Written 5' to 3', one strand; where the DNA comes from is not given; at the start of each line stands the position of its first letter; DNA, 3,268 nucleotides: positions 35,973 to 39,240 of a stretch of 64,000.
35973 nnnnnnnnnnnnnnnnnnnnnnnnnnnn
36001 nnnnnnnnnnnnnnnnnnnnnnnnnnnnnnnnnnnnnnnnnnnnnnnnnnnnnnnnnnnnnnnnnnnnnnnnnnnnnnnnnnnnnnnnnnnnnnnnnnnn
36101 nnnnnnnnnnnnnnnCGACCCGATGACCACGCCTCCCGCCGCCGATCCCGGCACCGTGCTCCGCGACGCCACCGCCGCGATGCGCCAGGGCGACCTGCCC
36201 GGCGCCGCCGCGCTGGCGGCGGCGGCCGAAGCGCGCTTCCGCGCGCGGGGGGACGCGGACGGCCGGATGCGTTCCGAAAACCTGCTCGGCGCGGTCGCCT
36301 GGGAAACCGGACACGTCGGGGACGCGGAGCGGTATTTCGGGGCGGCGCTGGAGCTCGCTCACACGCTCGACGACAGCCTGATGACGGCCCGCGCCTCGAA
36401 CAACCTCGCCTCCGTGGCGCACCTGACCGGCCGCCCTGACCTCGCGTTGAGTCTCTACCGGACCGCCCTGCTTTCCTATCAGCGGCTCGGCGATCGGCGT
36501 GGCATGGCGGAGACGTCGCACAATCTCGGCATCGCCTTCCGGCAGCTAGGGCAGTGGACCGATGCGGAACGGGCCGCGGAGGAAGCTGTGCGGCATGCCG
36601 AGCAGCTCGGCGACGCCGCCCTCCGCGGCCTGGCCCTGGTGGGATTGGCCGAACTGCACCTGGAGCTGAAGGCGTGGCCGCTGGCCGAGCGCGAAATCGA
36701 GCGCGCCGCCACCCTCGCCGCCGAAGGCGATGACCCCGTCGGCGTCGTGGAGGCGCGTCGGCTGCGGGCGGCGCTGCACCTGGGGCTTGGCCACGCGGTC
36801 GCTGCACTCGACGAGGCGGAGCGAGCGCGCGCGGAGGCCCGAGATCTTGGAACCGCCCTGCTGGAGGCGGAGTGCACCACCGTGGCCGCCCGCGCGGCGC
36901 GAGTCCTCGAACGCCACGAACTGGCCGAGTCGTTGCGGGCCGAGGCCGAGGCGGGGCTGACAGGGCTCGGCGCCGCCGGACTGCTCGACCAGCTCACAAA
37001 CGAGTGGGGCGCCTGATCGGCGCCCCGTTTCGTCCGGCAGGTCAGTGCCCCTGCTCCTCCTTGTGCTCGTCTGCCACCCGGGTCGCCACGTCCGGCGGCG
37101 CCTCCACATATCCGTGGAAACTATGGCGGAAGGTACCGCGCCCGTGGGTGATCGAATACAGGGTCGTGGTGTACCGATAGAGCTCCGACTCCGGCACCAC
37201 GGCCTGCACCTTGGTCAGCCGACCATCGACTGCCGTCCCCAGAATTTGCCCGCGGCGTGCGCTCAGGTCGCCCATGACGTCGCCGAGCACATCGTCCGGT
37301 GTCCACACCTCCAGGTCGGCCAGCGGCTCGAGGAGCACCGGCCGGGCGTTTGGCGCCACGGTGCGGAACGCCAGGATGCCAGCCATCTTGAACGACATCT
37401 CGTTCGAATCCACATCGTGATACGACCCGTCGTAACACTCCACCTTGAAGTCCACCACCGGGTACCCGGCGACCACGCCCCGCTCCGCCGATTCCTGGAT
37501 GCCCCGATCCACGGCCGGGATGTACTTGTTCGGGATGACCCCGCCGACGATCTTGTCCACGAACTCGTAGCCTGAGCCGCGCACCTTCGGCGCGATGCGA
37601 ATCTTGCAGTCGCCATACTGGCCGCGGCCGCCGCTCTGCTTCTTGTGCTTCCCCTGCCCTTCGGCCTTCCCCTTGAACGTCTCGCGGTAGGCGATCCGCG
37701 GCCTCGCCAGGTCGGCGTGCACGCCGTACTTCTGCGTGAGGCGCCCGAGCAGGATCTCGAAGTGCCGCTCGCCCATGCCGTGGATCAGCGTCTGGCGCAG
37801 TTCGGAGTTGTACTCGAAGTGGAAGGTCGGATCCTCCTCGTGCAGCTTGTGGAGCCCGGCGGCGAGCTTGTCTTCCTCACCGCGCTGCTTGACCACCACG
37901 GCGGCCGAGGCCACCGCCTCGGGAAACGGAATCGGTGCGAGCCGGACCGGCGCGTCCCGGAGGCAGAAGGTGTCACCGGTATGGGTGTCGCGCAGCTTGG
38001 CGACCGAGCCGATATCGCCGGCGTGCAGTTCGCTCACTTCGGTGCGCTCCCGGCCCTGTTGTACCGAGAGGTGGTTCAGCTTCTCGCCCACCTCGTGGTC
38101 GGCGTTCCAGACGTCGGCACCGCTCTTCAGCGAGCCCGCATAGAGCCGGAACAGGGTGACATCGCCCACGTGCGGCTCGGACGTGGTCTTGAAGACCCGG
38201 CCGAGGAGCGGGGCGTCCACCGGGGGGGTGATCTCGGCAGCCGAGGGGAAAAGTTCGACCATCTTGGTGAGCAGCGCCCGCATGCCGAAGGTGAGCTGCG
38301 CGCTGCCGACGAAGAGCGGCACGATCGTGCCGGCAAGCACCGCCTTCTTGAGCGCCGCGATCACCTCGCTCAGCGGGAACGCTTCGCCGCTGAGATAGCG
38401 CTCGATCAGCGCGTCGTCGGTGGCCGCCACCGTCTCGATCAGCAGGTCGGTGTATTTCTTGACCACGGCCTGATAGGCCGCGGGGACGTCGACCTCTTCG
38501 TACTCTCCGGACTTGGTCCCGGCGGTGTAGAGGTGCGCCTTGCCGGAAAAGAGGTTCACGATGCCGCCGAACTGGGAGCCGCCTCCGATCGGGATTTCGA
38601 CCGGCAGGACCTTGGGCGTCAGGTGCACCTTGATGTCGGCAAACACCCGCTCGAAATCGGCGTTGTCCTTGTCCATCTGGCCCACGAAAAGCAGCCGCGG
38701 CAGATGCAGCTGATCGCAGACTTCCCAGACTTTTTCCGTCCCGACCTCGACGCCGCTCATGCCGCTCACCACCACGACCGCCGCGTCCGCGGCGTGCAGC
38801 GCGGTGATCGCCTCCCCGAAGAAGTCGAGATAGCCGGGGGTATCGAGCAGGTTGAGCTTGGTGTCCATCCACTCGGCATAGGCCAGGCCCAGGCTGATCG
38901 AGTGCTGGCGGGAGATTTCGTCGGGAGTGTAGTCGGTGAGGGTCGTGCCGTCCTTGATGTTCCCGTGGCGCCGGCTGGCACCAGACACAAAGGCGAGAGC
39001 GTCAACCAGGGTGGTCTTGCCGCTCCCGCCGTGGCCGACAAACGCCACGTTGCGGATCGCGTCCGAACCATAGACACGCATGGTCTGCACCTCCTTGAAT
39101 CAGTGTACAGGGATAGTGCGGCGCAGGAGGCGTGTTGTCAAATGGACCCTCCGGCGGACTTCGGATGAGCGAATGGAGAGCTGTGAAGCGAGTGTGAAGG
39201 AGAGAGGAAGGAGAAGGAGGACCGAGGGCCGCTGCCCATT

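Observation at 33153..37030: Sigma-54 promoter driving a lipoprotein / pseudo-receiver EBP / lipoprotein / TPR cassette, divergent from a PspC-domain gene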

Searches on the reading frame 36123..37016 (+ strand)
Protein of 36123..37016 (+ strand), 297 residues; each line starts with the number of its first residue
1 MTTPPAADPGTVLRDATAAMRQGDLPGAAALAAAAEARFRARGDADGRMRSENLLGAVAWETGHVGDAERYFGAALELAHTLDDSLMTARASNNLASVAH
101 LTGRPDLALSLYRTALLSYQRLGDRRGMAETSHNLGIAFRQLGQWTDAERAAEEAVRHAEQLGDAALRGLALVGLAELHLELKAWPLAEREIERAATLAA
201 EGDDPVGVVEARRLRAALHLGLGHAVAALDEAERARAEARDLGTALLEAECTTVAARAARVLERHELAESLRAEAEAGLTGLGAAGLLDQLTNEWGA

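Call 3: search_protein_families(library=pfam, proteins=[window:36123-37016:+], max_evalue=0.01)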
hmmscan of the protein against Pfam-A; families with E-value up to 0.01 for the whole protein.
window:36123-37016:+ (297 aa): 7 families
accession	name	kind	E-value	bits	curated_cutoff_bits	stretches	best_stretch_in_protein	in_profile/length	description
PF13424.12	TPR_12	-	4.8e-19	68.8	30.1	1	88-161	2-77/77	Tetratricopeptide repeat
PF07719.23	TPR_2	-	1.1e-09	38.1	27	1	130-160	2-32/34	Tetratricopeptide repeat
PF00515.34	TPR_1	-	1.8e-09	37.5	27.8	0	132-159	4-31/34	Tetratricopeptide repeat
PF13432.12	TPR_16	-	1.1e-08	35.8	32.7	2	55-116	3-58/65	Tetratricopeptide repeat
PF13176.12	TPR_7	-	5e-06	26.6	27.9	1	133-165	3-35/36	Tetratricopeptide repeat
PF13374.12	TPR_10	-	5.6e-05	23.5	27.5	1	129-157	2-30/42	Tetratricopeptide repeat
PF13181.12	TPR_8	-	0.00036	20.9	25.7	0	89-116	1-28/34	Tetratricopeptide repeat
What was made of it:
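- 36123..37016 (+): g4: 297-aa cytoplasmic all-TPR protein with no signal peptide. TPR_12, 68.8 bits (call 3).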

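Call 4: search_protein_families(library=ncbifam, proteins=[window:36123-37016:+], max_evalue=0.01)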
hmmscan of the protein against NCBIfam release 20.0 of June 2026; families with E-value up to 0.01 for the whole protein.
window:36123-37016:+ (297 aa): 4 families
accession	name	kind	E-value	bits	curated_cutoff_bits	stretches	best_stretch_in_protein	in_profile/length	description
NF041717.1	HaaA_phane_TPR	equivalog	1.3e-14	53.3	1125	1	23-257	646-880/882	cyclophane-containing RiPP biosynthesis TPR protein HaaT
NF053617.1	SARPRegAfsRStmc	equivalog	2.4e-13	49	1430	1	24-240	751-960/986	SARP-family global regulator AfsR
NF053720.1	NsdA_fam_reg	subfamily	1.4e-11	44.6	75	2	53-126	205-278/432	NsdA family TPR-like regulatory protein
NF053520.1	HK_Porph_FimS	equivalog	8.2e-07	27.7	600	1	56-201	131-276/618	sensor histidine kinase FimS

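Call 72: search_solved_structures(query=window:36123-37016:+, max_evalue=1, show_alignments=0)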
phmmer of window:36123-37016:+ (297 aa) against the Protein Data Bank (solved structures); distinct sequences matched with E-value up to 1: 51.
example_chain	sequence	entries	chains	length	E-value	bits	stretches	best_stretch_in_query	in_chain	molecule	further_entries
5a7d_B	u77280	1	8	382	3.9e-12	49.9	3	70-179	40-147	PINS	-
4wng_A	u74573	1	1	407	3.9e-11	46.6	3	56-182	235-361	G-protein-signaling modulator 2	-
3sf4_A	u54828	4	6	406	3.9e-11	46.6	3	56-182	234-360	G-protein-signaling modulator 2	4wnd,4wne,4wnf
6hc2_A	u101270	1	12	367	5.1e-11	46.2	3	56-179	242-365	G-protein-signaling modulator 2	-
5a6c_A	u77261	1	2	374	1.7e-10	44.5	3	68-144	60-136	G-PROTEIN-SIGNALING MODULATOR 2, AFADIN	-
4g2v_A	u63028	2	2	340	2e-10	44.3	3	68-143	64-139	G-protein-signaling modulator 2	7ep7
3ro2_A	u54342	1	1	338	2e-10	44.3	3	68-143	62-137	G-protein-signaling modulator 2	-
4a1s_A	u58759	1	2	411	4.2e-10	43.2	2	71-179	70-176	PARTNER OF INSCUTEABLE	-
4jhr_A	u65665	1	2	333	8.6e-09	38.9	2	56-165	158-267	G-protein-signaling modulator 2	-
7ai4_A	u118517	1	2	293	0.0001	25.6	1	51-161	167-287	Isoform C of Kinesin light chain 1,Isoform C of Kinesin light chain 1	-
7t7t_A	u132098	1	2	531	0.0001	25.5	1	65-207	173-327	Protein TONSOKU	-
6fuz_A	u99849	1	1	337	0.00011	25.4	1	60-160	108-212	Kinesin light chain 1,Kinesin light chain 1,C-Jun-amino-terminal kinase-interacting protei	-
6fv0_A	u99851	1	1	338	0.00011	25.4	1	60-160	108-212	Kinesin light chain 1,Torsin-1A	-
6swu_A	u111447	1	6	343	0.00012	25.3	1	56-160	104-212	Kinesin light chain 1,Kinesin light chain 1,TPR domain of kinesin light chain 1 in complex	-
3ro3_A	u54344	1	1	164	0.00017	24.8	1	63-164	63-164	G-protein-signaling modulator 2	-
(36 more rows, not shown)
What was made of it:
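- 36123..37016 (+): Closest solved chains are the Pins/LGN and kinesin-light-chain TPR scaffolds (call 72).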

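Call 83: find_homologous_proteins(query=window:36123-37016:+, max_evalue=0.001)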
Query window:36123-37016:+ (297 aa): 510 proteins with E <= 0.001 among 8000 candidates; the best 120 are listed.
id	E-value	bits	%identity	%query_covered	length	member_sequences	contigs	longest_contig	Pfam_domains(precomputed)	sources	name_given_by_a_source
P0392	6.1e-158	543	91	100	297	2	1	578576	PF00515.35,PF13424.13,PF13176.13,PF13432.13,PF07719.24,PF13374.13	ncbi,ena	-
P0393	5.7e-155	533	89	100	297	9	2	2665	PF00515.35,PF13424.13,PF13432.13,PF07719.24,PF13374.13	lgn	-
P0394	2.9e-154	531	88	100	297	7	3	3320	PF00515.35,PF13424.13,PF13176.13,PF13432.13,PF07719.24,PF13374.13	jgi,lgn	jgi:tetratricopeptide (TPR) repeat protein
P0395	2.7e-151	521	89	100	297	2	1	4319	PF00515.35,PF13424.13,PF13176.13,PF13432.13,PF07719.24,PF13374.13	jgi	jgi:eukaryotic-like serine/threonine-protein kinase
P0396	2.1e-150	518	88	100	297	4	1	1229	PF00515.35,PF13424.13,PF13176.13,PF13432.13,PF07719.24,PF13374.13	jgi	-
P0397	2.1e-147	508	86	100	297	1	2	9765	PF00515.35,PF13424.13,PF13176.13,PF07719.24,PF13374.13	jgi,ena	-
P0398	7.4e-147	506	87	100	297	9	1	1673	PF00515.35,PF13424.13,PF13176.13,PF13432.13,PF07719.24,PF13374.13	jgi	-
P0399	2.2e-146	505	86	100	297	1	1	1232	PF00515.35,PF13424.13,PF13432.13,PF07719.24,PF13374.13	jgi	jgi:tetratricopeptide (TPR) repeat protein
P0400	2.8e-146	505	86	100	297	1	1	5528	PF00515.35,PF13424.13,PF13176.13,PF13432.13,PF07719.24,PF13374.13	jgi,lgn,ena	-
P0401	3.7e-146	504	86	100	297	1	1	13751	PF00515.35,PF13424.13,PF07719.24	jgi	-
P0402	3.1e-145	501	86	100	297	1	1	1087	PF00515.35,PF13424.13,PF07719.24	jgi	-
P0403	2.0e-144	498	85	100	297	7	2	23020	PF00515.35,PF13424.13,PF13176.13,PF13432.13,PF07719.24,PF13374.13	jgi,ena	-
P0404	8.1e-144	497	86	100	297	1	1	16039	PF00515.35,PF13424.13,PF13176.13,PF07719.24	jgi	-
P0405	1.4e-143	496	85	100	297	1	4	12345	PF00515.35,PF13424.13,PF13176.13,PF07719.24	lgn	-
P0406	1.6e-142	492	84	100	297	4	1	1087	PF00515.35,PF13424.13,PF13176.13,PF13181.13,PF07719.24,PF13374.13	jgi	-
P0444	3.5e-74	268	57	98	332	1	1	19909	PF17874.8,PF00515.35,PF13424.13,PF13432.13,PF07719.24,PF13374.13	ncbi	-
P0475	7.3e-70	254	55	96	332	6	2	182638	PF17874.8,PF00515.35,PF13424.13,PF13432.13,PF13181.13,PF07719.24,PF13374.13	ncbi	-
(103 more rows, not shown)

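Call 84: search_protein_families(library=pfam, proteins=[window:36123-37016:+, P0444, P0475], max_evalue=1)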
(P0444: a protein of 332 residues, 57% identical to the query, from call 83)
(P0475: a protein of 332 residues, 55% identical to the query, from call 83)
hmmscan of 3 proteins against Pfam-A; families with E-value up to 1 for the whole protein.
window:36123-37016:+ (297 aa): 10 families
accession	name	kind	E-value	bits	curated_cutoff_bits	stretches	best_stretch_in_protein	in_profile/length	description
PF13424.12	TPR_12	-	4.8e-19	68.8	30.1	3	88-161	2-77/77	Tetratricopeptide repeat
PF07719.23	TPR_2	-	1.1e-09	38.1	27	3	130-160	2-32/34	Tetratricopeptide repeat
PF00515.34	TPR_1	-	1.8e-09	37.5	27.8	2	132-159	4-31/34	Tetratricopeptide repeat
PF13432.12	TPR_16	-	1.1e-08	35.8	32.7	2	55-116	3-58/65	Tetratricopeptide repeat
PF13176.12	TPR_7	-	5e-06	26.6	27.9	2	133-165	3-35/36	Tetratricopeptide repeat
PF13374.12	TPR_10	-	5.6e-05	23.5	27.5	2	129-157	2-30/42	Tetratricopeptide repeat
PF13181.12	TPR_8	-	0.00036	20.9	25.7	0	89-116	1-28/34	Tetratricopeptide repeat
PF12862.13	ANAPC5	-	0.065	13.7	23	0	133-165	42-74/91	Anaphase-promoting complex subunit 5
PF20027.4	DUF6435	-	0.52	10.8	26.9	0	12-37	20-45/53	Family of unknown function (DUF6435)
PF07721.20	TPR_4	-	0.59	11.3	27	1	89-113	1-25/26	Tetratricopeptide repeat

P0444 (332 aa): 12 families
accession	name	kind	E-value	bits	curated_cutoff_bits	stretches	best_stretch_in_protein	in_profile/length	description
PF13424.12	TPR_12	-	3e-19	69.4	30.1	3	122-195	2-77/77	Tetratricopeptide repeat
PF00515.34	TPR_1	-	5.3e-07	29.6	27.8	2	85-113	3-31/34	Tetratricopeptide repeat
PF13432.12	TPR_16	-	6.6e-07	30.1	32.7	3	169-233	3-61/65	Tetratricopeptide repeat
PF07719.23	TPR_2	-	9.1e-07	29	27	2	85-114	3-32/34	Tetratricopeptide repeat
PF17874.7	TPR_MalT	-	1.2e-05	25.2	45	2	44-151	2-108/336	MalT-like TPR region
PF13374.12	TPR_10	-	1.8e-05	25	27.5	2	162-191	1-30/42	Tetratricopeptide repeat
PF13176.12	TPR_7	-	0.0025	18.2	27.9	1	165-196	1-32/36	Tetratricopeptide repeat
PF13181.12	TPR_8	-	0.0059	17.1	25.7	0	163-190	1-28/34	Tetratricopeptide repeat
PF08626.16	TRAPPC9-Trs120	-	0.036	11.9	24.7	1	70-142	247-319/1229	Transport protein Trs120 or TRAPPC9, TRAPP II complex subunit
PF10602.15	RPN7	-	0.1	12.7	29.6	1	210-272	80-142/174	26S proteasome subunit RPN7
PF12895.13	ANAPC3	-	0.51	11.1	27.2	0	250-286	30-66/82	Anaphase-promoting complex, cyclosome, subunit 3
PF07219.19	HemY_N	-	0.81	10.3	31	1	69-127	46-104/107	HemY protein N-terminus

P0475 (332 aa): 22 families
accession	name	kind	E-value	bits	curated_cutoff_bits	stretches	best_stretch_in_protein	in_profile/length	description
PF13424.12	TPR_12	-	5.2e-28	97.5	30.1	3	120-193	2-77/77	Tetratricopeptide repeat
PF00515.34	TPR_1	-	3e-15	55.7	27.8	3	83-111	3-31/34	Tetratricopeptide repeat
PF13432.12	TPR_16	-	2.3e-13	50.8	32.7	3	166-230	2-60/65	Tetratricopeptide repeat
PF07719.23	TPR_2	-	2.8e-12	46.2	27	1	83-111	3-31/34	Tetratricopeptide repeat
PF17874.7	TPR_MalT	-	1.4e-10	41.4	45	1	46-302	6-261/336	MalT-like TPR region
PF13374.12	TPR_10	-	7.2e-10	39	27.5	3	81-112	2-33/42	Tetratricopeptide repeat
PF13181.12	TPR_8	-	2.7e-07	30.7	25.7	1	82-112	2-32/34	Tetratricopeptide repeat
PF13176.12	TPR_7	-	4.7e-05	23.6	27.9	2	125-157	3-35/36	Tetratricopeptide repeat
PF14938.12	SNAP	-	0.00041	20.3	25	1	90-152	83-146/282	Soluble NSF attachment protein, SNAP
PF13414.12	TPR_11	-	0.0005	20.1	26.8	0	210-233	3-26/42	TPR repeat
PF09976.15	TPR_21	-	0.0025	18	25.5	1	160-262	39-134/193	Tetratricopeptide repeat-like domain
PF12895.13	ANAPC3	-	0.0033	18.1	27.2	0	245-302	27-77/82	Anaphase-promoting complex, cyclosome, subunit 3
PF13431.12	TPR_17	-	0.024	15.3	24.4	0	162-182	14-34/34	Tetratricopeptide repeat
PF13428.12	TPR_14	-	0.056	14.6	23.5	0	205-233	5-33/44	Tetratricopeptide repeat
PF07721.20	TPR_4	-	0.063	14.4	27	2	82-104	2-24/26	Tetratricopeptide repeat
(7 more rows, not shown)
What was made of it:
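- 36123..37016 (+): Homologues reach sub-threshold TPR_MalT scores (call 84).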

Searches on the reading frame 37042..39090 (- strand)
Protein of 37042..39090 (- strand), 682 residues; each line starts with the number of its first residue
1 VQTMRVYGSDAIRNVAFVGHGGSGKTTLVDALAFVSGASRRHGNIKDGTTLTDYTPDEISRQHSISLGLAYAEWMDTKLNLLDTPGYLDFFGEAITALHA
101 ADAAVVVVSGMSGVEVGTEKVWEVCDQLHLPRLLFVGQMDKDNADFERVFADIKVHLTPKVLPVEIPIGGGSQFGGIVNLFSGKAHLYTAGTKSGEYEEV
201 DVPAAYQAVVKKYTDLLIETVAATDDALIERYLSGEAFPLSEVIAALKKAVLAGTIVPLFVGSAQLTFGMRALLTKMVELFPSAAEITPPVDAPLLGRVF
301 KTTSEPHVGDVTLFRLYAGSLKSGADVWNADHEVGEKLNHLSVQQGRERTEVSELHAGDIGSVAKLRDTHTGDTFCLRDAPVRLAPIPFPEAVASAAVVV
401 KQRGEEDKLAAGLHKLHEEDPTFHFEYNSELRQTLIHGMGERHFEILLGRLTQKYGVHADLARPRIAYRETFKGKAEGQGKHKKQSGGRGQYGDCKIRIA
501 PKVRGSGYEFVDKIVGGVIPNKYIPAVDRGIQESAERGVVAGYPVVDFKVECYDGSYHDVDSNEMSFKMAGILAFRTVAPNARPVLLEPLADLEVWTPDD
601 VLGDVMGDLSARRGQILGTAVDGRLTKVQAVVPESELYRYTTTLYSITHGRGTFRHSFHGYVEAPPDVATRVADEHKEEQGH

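Call 3: search_protein_families(library=pfam, proteins=[window:37042-39090:-], max_evalue=0.01)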
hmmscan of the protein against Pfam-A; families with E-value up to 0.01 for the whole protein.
window:37042-39090:- (682 aa): 11 families
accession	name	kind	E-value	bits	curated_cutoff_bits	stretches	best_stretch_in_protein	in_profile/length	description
PF03764.24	EFG_IV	-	9e-41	138.9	24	1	464-582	1-120/121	Elongation factor G, domain IV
PF00009.33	GTP_EFTU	-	1.6e-38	132.7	26.5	1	12-283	3-188/188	Elongation factor Tu GTP binding domain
PF14492.12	EFG_III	-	2.3e-23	82.5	27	1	389-461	1-73/75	Elongation Factor G, domain III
PF00679.30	EFG_C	-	2e-22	79.5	27.9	1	585-671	1-88/89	Elongation factor G C-terminus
PF22042.2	EF-G_D2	-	3.4e-11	43.6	27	1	296-376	3-82/84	Elongation factor G domain 2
PF03144.31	GTP_EFTU_D2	-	5.7e-09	36.7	30.3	1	309-376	1-73/73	Elongation factor Tu domain 2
PF01926.29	MMR_HSR1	-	7.2e-05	23.3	21.9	1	14-131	1-106/113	50S ribosome-binding GTPase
PF13304.12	AAA_21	-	0.00034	21.2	27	1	16-63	3-60/304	AAA domain, putative AbiEii toxin, Type IV TA system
PF16658.11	RF3_C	-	0.00042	20.6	40.1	1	397-477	14-94/132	Class II release factor RF3, C-terminal domain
PF13555.12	AAA_29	-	0.00056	20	27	1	14-35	24-45/61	P-loop containing region of AAA domain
PF02463.25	SMC_N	-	0.0096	15.8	40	0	16-39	28-51/220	RecF/RecN/SMC N terminal domain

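Call 68: search_protein_families(library=ncbifam, proteins=[window:37042-39090:-], max_evalue=0.00001)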
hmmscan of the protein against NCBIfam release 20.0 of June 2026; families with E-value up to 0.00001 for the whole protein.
window:37042-39090:- (682 aa): 26 families (the best 25 are shown)
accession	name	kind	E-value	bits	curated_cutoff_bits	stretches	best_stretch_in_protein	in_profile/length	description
NF009381.0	PRK12740.1-5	subfamily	1.5e-247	823.4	583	1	4-680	1-689/692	elongation factor G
NF009377.1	PRK12740.1-1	equivalog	1.9e-186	621.5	890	1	6-673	7-699/700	elongation factor G-like protein EF-G2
TIGR00484.1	EF-G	equivalog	3.8e-183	610.3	659.4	1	10-677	8-690/691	elongation factor G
NF009891.0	PRK13351.1-1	equivalog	1.1e-177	592.6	597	1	8-679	5-680/681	elongation factor G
NF058620.1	EFG2_Bacteroid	exception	2.3e-163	545.3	1000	2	4-505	1-511/717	elongation factor G2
NF009379.0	PRK12740.1-3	equivalog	3.5e-153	511.6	513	1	11-678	7-672/674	elongation factor G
NF012153.1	tet_protect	equivalog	2e-86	290.6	775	2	214-661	175-614/614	tetracycline resistance ribosomal protection protein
NF000120.3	47473_otr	exception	3.2e-66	224.2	900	1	14-654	4-606/608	tetracycline resistance ribosomal protection protein Otr(A)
TIGR00490.1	aEF-2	equivalog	2.6e-58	197.7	738.45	3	292-477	287-474/720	elongation factor EF-2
NF033148.1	tet_protect_M_W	exception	1.1e-55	189.2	1100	2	209-664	165-613/639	TetM/TetW/TetO/TetS family tetracycline resistance ribosomal protection protein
NF001964.0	PRK00741.1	equivalog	3.3e-48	164.4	473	1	13-463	13-464/529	peptide chain release factor 3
NF012155.1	tet_protect_M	exception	4.8e-45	153.9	1420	2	12-160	3-151/639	tetracycline resistance ribosomal protection protein Tet(M)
NF012154.0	tet_protect_Q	exception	1.4e-43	149.2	1425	2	12-164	3-155/638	tetracycline resistance ribosomal protection protein Tet(Q)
TIGR00503.1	prfC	equivalog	2e-37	128.8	466.95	1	11-461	10-461/527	peptide chain release factor 3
NF009892.0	PRK13351.1-3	equivalog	3.1e-37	128.3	640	2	12-152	3-148/623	elongation factor G-like protein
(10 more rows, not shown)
